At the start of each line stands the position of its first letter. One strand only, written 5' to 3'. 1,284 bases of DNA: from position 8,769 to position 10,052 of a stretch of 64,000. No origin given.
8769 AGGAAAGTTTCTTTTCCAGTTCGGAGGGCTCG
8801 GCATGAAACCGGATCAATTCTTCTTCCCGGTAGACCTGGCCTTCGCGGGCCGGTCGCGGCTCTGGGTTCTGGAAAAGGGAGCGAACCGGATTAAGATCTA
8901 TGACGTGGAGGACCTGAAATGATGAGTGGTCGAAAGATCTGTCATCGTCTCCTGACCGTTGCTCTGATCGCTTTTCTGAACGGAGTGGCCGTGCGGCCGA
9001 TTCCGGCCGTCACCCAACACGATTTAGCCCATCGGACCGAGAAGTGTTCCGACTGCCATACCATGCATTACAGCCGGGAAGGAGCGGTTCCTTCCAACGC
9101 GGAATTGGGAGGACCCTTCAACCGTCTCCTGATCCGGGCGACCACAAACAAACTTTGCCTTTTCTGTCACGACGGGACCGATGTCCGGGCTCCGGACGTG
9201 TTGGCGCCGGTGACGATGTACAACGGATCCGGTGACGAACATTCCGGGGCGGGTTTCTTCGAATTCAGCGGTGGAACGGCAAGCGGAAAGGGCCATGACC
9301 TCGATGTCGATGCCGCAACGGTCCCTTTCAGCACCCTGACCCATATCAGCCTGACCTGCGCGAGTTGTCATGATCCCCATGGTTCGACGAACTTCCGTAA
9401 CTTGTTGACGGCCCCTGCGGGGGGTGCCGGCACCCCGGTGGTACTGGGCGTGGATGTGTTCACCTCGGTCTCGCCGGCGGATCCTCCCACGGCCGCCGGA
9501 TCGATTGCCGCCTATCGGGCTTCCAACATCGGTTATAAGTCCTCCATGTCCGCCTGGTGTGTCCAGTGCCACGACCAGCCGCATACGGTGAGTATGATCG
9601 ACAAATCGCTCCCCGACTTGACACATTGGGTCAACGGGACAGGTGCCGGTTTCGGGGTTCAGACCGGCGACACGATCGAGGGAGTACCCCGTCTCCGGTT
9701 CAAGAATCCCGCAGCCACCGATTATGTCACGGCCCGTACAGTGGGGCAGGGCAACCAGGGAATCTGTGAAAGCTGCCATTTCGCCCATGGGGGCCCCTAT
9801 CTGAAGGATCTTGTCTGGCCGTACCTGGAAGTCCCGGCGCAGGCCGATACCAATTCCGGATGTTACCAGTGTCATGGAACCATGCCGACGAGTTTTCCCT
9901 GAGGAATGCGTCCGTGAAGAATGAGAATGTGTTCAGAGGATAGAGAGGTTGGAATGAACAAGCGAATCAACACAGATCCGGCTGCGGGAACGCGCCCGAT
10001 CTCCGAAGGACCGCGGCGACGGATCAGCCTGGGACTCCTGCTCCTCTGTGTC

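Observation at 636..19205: An ~18.5 kb sigma54-linked locus combines four OmcS-like hexaheme cytochromes with beta-propeller proteins and a porin-lipoprotein module: a candidate cytochrome-nanowire and electron-conduit system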

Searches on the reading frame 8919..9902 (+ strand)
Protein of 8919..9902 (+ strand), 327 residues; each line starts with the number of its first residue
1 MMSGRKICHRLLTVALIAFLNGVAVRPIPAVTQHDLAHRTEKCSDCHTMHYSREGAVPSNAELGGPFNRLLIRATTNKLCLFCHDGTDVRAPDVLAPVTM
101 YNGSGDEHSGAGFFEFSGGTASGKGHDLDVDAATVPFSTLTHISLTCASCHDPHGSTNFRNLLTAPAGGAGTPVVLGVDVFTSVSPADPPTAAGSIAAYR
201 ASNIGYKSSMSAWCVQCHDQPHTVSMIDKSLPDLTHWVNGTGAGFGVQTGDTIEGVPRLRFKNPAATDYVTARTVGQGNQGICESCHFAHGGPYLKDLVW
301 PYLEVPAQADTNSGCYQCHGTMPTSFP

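Call 4: search_protein_families(library=pfam, proteins=[window:8919-9902:+], max_evalue=0.01)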
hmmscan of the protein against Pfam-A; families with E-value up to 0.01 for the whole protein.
window:8919-9902:+ (327 aa): 5 families
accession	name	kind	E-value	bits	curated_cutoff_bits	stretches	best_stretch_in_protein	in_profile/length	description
PF09699.15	Paired_CXXCH_1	-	1.5e-19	69.8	20.6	3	280-322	6-39/41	Doubled CXXCH motif (Paired_CXXCH_1)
PF14522.11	Cytochrome_C7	-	1.9e-07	31.2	24.8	0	34-88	5-52/67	Cytochrome c7 and related cytochrome c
PF14537.11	Cytochrom_c3_2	-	2.3e-07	31.6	25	0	32-53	49-70/79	Cytochrome c3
PF22678.1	Cytochrom_c_NrfB-like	-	2.8e-06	28.1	27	0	33-54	51-72/89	Cytochrome c-type protein NrfB-like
PF22113.1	Mtrc-MtrF_II-IV_dom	-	4.3e-06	26.8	30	0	32-87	112-166/176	Outer membrane cytochrome MtrC/MtrF-like, domains II/IV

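Call 7: search_solved_structures(query=window:8919-9902:+, max_evalue=1, show_alignments=2)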
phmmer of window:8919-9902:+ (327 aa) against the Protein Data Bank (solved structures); distinct sequences matched with E-value up to 1: 4.
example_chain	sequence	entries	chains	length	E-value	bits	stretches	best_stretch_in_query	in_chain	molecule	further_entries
6ef8_A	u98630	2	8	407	6.5e-10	41.6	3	127-208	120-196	C-type cytochrome OmcS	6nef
2j7a_A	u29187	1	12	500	0.48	12.5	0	224-299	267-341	CYTOCHROME C NITRITE REDUCTASE NRFA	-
2vr0_A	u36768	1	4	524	0.55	12.3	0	224-299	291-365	CYTOCHROME C NITRITE REDUCTASE, CATALYTIC SUBUNIT NFRA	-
7qep_P0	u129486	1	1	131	0.8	11.8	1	239-291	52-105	UBIQUITIN/ L40 RIBOSOMAL PROTEIN FUSION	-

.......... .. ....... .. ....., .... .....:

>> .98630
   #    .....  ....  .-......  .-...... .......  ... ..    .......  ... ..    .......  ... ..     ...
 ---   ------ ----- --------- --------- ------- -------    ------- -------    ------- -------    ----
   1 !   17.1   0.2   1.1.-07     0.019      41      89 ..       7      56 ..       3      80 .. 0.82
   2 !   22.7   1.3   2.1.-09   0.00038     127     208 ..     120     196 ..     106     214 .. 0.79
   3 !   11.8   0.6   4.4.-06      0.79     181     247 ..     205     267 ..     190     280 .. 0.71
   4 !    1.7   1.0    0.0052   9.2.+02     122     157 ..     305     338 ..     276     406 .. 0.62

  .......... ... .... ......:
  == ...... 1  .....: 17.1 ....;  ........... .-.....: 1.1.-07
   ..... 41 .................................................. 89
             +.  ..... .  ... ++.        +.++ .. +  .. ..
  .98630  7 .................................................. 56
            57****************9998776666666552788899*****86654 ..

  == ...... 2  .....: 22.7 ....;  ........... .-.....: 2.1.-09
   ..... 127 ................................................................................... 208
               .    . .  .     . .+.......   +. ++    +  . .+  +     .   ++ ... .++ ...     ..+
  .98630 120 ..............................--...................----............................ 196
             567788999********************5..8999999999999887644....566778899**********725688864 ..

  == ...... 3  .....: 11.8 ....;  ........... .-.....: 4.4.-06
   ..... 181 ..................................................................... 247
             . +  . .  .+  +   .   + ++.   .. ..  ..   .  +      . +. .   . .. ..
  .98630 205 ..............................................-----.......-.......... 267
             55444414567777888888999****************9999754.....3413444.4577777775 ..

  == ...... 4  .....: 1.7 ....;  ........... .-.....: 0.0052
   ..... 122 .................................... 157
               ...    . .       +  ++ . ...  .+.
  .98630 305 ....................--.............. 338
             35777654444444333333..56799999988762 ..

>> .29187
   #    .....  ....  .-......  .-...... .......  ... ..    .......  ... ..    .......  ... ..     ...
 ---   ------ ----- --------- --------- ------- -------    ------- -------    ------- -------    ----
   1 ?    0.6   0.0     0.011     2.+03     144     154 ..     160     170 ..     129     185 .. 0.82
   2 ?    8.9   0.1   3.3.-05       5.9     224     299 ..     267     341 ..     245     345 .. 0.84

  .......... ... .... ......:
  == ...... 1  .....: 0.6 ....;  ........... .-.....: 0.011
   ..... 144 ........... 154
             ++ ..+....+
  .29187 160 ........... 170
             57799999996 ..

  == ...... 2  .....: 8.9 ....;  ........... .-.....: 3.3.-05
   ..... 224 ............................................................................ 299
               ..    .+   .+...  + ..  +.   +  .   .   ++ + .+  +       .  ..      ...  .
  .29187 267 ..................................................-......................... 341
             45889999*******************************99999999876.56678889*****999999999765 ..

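Call 22: find_homologous_proteins(query=window:8919-9902:+, max_evalue=0.00001)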
Query window:8919-9902:+ (327 aa): 328 proteins with E <= 0.00001 among 4705 candidates; the best 120 are listed.
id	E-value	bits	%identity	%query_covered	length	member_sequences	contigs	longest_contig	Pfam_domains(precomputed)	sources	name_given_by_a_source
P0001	2.4e-226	768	100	100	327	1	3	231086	PF09699.16,PF14537.12,PF22678.2,PF14522.12,PF22113.2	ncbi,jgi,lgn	-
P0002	9.7e-164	562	71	100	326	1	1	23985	PF09699.16,PF22678.2,PF22113.2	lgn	-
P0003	1.5e-146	506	69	91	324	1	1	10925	PF09699.16,PF14537.12,PF14522.12,PF22113.2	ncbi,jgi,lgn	-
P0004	6.6e-139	481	66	91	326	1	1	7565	PF09699.16,PF22113.2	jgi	-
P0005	4.7e-113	396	56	90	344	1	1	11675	PF09699.16,PF22678.2,PF14522.12,PF22113.2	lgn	-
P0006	2.6e-112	393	58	89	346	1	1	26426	PF09699.16,PF14522.12,PF22113.2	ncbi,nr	ncbi:MAG: hypothetical protein HY900_16035 [Deltaproteobacteria bacterium]|nr:hypothetical protein [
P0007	2.9e-112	393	57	87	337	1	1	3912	PF09699.16,PF14522.12,PF22113.2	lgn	-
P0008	3.6e-112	393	55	95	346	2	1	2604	PF09699.16,PF03264.20,PF14522.12,PF22113.2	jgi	jgi:hypothetical protein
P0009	1.5e-111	391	54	97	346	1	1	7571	PF09699.16,PF14522.12,PF22113.2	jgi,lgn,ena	-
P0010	1.6e-111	391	59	87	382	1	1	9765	PF09699.16,PF22678.2,PF14522.12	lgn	-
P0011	1.9e-111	390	54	95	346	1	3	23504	PF09699.16,PF14537.12,PF14522.12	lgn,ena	-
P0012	2.2e-111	390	53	95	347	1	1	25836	PF09699.16,PF14522.12,PF22113.2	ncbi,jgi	jgi:hypothetical protein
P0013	2.8e-111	390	55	95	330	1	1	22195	PF09699.16,PF14522.12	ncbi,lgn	-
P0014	4.3e-111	389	54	94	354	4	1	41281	PF09699.16,PF14537.12,PF14522.12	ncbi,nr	ncbi:MAG: hypothetical protein C4526_08895 [Nitrospiraceae bacterium]|nr:MAG: hypothetical protein C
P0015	6.8e-111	389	54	94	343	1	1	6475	PF09699.16,PF14537.12,PF14522.12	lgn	-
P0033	1.5e-108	381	56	87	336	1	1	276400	PF09699.16,PF14522.12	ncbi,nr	ncbi:MAG: hypothetical protein HY896_06775 [Deltaproteobacteria bacterium]|nr:hypothetical protein [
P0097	8.9e-82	293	49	85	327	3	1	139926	PF09699.16,PF14522.12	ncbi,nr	ncbi:MAG: hypothetical protein A2W25_07690 [candidate division Zixibacteria bacterium RBG_16_53_22]|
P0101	1.3e-80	289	47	89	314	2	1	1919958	PF09699.16,PF14537.12,PF14522.12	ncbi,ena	-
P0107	1.4e-77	279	47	86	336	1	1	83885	PF09699.16,PF14522.12,PF22113.2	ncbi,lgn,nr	ncbi:cytochrome c3 family protein [Candidatus Poribacteria bacterium]|nr:cytochrome c3 family protei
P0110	5.2e-76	274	48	86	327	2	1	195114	PF09699.16,PF14537.12,PF14522.12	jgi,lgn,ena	-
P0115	4.5e-74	267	45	86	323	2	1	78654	PF09699.16,PF14522.12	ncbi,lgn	ncbi:MAG: cytochrome c [Candidatus Abyssubacteria bacterium]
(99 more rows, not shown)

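Call 23: find_encoding_contigs(protein=P0001, flank=10000, max_places=3)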
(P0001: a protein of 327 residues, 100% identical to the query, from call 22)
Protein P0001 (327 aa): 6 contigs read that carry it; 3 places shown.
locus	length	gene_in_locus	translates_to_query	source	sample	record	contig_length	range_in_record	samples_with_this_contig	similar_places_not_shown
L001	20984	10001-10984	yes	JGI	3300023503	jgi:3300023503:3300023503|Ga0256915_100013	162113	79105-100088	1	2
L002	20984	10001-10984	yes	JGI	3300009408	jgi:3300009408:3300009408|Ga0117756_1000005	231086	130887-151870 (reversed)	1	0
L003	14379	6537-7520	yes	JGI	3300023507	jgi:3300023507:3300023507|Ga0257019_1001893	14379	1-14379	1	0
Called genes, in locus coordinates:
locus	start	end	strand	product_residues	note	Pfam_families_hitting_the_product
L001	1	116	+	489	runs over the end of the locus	PF17203:sCache_3_2 (weak), PF00672:HAMP, PF00512:HisKA, PF02518:HATPase_c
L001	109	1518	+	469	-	PF00072:Response_reg, PF00158:Sigma54_activat, PF14532:Sigma54_activ_2, PF07728:AAA_5 (faint), PF25601:AAA_lid_14, PF02954:HTH_8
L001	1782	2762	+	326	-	PF08450:SGL (faint), PF01436:NHL (faint), PF13449:Phytase-like (faint), PF17170:DUF5128 (weak)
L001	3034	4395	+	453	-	PF22113:Mtrc-MtrF_II-IV_dom (faint), PF09699:Paired_CXXCH_1 (faint)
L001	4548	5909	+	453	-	PF22113:Mtrc-MtrF_II-IV_dom (faint), PF09699:Paired_CXXCH_1 (faint), PF14522:Cytochrome_C7 (faint)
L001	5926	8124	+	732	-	PF07676:PD40 (faint), PF26549:Tricorn_N (weak), PF26550:Tricorn_2nd (faint), PF00930:DPPIV_N (faint)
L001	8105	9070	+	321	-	PF08450:SGL (faint), PF01436:NHL (faint), PF17170:DUF5128 (weak)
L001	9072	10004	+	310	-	-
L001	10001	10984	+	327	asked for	PF14537:Cytochrom_c3_2 (faint), PF22113:Mtrc-MtrF_II-IV_dom (faint), PF14522:Cytochrome_C7 (faint), PF22678:Cytochrom_c_NrfB-like (faint), PF09699:Paired_CXXCH_1 (weak)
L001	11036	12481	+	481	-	PF14522:Cytochrome_C7 (faint), PF14537:Cytochrom_c3_2 (faint), PF22113:Mtrc-MtrF_II-IV_dom (faint), PF09699:Paired_CXXCH_1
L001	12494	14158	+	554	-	-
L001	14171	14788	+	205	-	-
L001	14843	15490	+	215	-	-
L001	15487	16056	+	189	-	PF13435:Cytochrome_C554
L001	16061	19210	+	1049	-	-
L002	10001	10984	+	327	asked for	PF14537:Cytochrom_c3_2 (faint), PF22113:Mtrc-MtrF_II-IV_dom (faint), PF14522:Cytochrome_C7 (faint), PF22678:Cytochrom_c_NrfB-like (faint), PF09699:Paired_CXXCH_1 (weak)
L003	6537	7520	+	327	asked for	PF14537:Cytochrom_c3_2 (faint), PF22113:Mtrc-MtrF_II-IV_dom (faint), PF14522:Cytochrome_C7 (faint), PF22678:Cytochrom_c_NrfB-like (faint), PF09699:Paired_CXXCH_1 (weak)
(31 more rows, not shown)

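Call 24: find_encoding_contigs(protein=P0097, flank=10000, max_places=2)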
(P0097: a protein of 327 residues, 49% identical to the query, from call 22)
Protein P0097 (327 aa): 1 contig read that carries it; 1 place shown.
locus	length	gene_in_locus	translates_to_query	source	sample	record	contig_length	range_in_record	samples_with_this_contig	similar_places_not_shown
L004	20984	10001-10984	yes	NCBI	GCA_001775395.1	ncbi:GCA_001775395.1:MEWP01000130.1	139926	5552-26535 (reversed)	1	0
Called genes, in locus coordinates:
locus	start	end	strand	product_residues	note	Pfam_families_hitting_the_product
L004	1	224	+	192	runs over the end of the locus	PF01066:CDP-OH_P_transf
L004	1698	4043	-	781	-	PF13620:CarboxypepD_reg (weak), PF22904:NOMO1-like_2nd (faint), PF13715:CarbopepD_reg_2 (faint), PF17210:SdrD_B (faint), PF09430:EMC7_beta-sandw (faint), PF13620:CarboxypepD_reg, PF13620:CarboxypepD_reg, PF13860:FlgD_ig, +1 more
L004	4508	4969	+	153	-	-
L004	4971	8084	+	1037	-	-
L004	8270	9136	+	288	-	PF08450:SGL (faint), PF01436:NHL (faint), PF24684:Vgb_lyase (faint), PF25021:TEN_NHL (faint)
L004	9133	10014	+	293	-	PF01436:NHL (faint), PF17170:DUF5128 (faint)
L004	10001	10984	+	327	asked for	PF14522:Cytochrome_C7 (faint), PF09699:Paired_CXXCH_1 (faint)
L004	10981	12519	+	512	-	PF22113:Mtrc-MtrF_II-IV_dom (weak), PF09699:Paired_CXXCH_1 (weak)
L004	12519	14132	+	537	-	-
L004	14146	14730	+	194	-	PF13036:LpoB (weak)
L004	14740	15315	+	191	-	PF13036:LpoB (weak), PF03783:CsgG (weak)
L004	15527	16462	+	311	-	PF01436:NHL (faint)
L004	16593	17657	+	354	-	PF09699:Paired_CXXCH_1 (faint), PF14522:Cytochrome_C7 (faint), PF22113:Mtrc-MtrF_II-IV_dom (faint)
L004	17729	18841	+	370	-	PF09699:Paired_CXXCH_1 (faint), PF14522:Cytochrome_C7 (faint), PF22113:Mtrc-MtrF_II-IV_dom (faint)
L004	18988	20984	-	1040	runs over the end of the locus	PF20773:InhA-like_MAM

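Call 29: search_solved_structures(query=A1, max_evalue=0.01, show_alignments=1)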
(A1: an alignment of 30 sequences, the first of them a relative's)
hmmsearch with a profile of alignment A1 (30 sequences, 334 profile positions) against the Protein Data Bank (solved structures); distinct sequences matched with E-value up to 0.01: 4.
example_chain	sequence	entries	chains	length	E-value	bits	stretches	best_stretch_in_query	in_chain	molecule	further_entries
6ef8_A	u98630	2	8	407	7.3e-13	51.1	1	178-311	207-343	C-type cytochrome OmcS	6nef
3bng_A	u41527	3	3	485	0.0012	20.8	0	30-92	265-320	Cytochrome c-552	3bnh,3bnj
1fs7_A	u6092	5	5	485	0.0017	20.3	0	30-92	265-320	CYTOCHROME C NITRITE REDUCTASE | Cytochrome c-552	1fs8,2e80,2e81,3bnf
1fs9_A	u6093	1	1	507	0.0018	20.2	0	30-92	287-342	CYTOCHROME C NITRITE REDUCTASE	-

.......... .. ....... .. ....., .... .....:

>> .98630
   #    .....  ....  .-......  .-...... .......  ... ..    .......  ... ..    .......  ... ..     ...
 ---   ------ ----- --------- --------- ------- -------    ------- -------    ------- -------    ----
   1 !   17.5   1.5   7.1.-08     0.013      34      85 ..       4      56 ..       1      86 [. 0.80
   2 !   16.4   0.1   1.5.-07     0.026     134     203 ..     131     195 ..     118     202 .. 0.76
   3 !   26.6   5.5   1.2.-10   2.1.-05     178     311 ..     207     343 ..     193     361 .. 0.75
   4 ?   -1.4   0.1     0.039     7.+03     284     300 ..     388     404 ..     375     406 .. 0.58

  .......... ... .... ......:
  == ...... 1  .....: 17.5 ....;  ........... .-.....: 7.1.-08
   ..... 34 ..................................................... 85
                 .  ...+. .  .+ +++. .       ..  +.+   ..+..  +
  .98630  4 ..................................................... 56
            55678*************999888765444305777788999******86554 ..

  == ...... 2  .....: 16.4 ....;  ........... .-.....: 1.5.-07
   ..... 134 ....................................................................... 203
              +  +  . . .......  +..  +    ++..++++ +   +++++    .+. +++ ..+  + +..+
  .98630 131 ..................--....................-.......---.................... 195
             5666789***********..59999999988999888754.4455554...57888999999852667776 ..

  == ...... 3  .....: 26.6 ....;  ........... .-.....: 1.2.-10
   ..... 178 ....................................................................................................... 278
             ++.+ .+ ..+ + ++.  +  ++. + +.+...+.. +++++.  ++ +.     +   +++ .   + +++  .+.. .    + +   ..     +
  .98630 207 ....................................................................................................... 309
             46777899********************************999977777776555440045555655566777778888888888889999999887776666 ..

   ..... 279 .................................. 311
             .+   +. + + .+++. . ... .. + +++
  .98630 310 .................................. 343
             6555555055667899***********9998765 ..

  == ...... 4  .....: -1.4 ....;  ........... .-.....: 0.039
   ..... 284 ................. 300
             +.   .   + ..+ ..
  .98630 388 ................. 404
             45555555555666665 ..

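Call 31: find_related_loci(query=A1, collection=genome_contigs, flank=10000)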
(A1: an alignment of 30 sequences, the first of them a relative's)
Query A1 (327 aa) in genome_contigs; peptide patterns used: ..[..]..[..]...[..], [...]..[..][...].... (x = any residue, [..] = any of these).
600 stretches matched a pattern (row limit reached: there are more); 63 encode a relative of the query (tblastn E <= 1e-3); 63 distinct loci.
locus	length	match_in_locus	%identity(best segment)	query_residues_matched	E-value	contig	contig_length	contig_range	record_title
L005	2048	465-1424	56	11-319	3e-114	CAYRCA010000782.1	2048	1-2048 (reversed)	MAG TPA_asm: uncultured Acidobacteriota bacterium isolate SRP217488_co1_71 genome assembly, contig: NODE_93835_length_20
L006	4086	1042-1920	49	43-319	2e-84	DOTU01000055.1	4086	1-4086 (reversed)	MAG TPA_asm: Candidatus Zixiibacteriota bacterium isolate UBA10806 contig_92774, whole genome shotgun sequence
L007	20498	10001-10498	45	43-219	9e-30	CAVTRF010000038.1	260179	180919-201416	MAG: uncultured delta proteobacterium isolate MFD00905.bin.2.16 genome assembly, contig: contig_66852, whole genome shot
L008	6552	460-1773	26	12-319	1e-19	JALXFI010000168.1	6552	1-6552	MAG: bacterium isolate V2_metabat1_scaf2bin.005 V2_NODE_2253_length_6552_cov_1.705681, whole genome shotgun sequence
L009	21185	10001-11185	28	7-319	2e-19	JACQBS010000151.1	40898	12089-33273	MAG: Nitrospinota bacterium isolate NC_groundwater_948_Pr1_S-0.2um_39_25 Montesol18-Sp2_coassembly_scaffold_1080590, who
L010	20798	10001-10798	32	43-290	2e-16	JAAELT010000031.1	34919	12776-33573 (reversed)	MAG: bacterium isolate Bpl_12 BplG_CONTIG281564, whole genome shotgun sequence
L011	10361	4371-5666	23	4-319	5e-16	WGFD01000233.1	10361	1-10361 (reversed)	MAG: Deltaproteobacteria bacterium isolate S146_70 k151_647020, whole genome shotgun sequence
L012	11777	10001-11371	25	10-319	3e-15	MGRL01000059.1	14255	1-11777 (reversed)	MAG: Deltaproteobacteria bacterium RIFCSPHIGHO2_02_FULL_43_33 rifcsphigho2_02_scaffold_26170, whole genome shotgun seque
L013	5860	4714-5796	25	43-319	6e-15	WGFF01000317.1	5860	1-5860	MAG: Deltaproteobacteria bacterium isolate S146_73 k151_780173, whole genome shotgun sequence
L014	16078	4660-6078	27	42-301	3e-13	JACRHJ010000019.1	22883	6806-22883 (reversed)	MAG: Nitrospirae bacterium isolate NC_groundwater_1774_Pr3_B-0.1um_61_24 SR-2_scaffold_141_1175930, whole genome shotgun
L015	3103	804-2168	25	5-319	4e-13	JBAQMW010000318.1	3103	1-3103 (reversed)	MAG: Thermodesulfobacteriota bacterium isolate MFD12058_ilm_asm_bin5 k127_34119, whole genome shotgun sequence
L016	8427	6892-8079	24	43-319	1e-13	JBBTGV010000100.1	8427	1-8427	MAG: Deltaproteobacteria bacterium isolate H32-bin094_1 H32_bin094_1_000000000100, whole genome shotgun sequence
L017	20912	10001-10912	24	40-319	8e-9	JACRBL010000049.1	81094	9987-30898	MAG: Chloroflexi bacterium isolate NC_groundwater_1619_Pr3_B-0.1um_56_27 SR-2_scaffold_141_2720313, whole genome shotgun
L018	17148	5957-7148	30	43-319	1e-8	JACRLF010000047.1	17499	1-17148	MAG: Deltaproteobacteria bacterium isolate NC_groundwater_1874_Pr3_B-0.1um_57_17 SR2-18-B1_coassembly_66731, whole genom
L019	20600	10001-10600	27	4-170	5e-7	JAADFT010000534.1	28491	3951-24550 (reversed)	MAG: Calditrichota bacterium isolate M_MaxBin.061 contig-127_8113, whole genome shotgun sequence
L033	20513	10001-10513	29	29-171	1e-5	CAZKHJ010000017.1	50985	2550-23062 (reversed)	MAG TPA_asm: uncultured Sulfuricella sp. isolate binchicken_co326_84 genome assembly, contig: NODE_242_length_50985_cov_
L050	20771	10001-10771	26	38-225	7e-5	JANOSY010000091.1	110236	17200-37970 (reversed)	MAG: Candidatus Tenderia sp. isolate VAR_39_metabat_422 VAR_39_k141_5786152, whole genome shotgun sequence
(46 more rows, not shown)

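Call 43: predict_structure(alignment_id=A1)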
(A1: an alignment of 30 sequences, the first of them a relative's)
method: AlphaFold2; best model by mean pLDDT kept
length: 327 residues; sequences in the alignment: 30
mean_pLDDT: 42.2   pTM: 0.26
mean pLDDT of the five models: 42.2, 39.5, 39.4, 38.5, 37.8
residues with pLDDT >= 90: 8; 70-90: 14; 50-70: 44; < 50: 261
segments of 3 or more residues with pLDDT < 50: 28-132, 134-182, 188-190, 204-207, 209-211, 221-223, 230-232, 240-263, 275-327
pLDDT, mean of each block of 10 residues (from residue 1): 79 92 63 36 33 40 33 29 32 29 26 29 36 35 25 30 36 42 50 51 48 49 51 52 43 36 49 47 35 34 37 46 40
secondary structure, 60 per line:
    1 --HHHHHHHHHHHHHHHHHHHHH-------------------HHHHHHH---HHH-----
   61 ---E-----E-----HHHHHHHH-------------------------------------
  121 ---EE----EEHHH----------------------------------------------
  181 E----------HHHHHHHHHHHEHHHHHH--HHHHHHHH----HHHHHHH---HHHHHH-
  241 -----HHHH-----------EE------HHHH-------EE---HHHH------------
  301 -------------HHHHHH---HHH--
elements in order: H3-23 H43-49 H76-83 H192-202 H204-209 H212-219 H224-230 H234-239 H246-249 H269-272 H285-288 H314-319

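Call 45: search_protein_families(library=ncbifam, proteins=[window:8919-9902:+], max_evalue=0.01)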
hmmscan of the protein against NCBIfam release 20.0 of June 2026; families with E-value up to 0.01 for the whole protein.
window:8919-9902:+ (327 aa): 5 families
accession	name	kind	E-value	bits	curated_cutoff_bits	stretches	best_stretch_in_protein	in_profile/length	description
TIGR01905.1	paired_CXXCH_1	subfamily_domain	1.4e-13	50.5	25.2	1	147-165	9-26/41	doubled CXXCH domain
TIGR03508.1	decahem_SO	subfamily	3.2e-09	36.6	192.2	1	31-85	134-175/258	DmsE family decaheme c-type cytochrome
NF041028.1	decahem_GSU2203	exception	3.4e-07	29.8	325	0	38-87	123-158/317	GSU2203 family decaheme c-type cytochrome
TIGR03146.1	cyt_nit_nrfB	equivalog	5e-05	23.6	166.6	0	211-320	11-120/145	cytochrome c nitrite reductase pentaheme subunit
NF008659.0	PRK11659.1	equivalog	0.00029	20.6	184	0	210-320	45-146/188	cytochrome c nitrite reductase pentaheme subunit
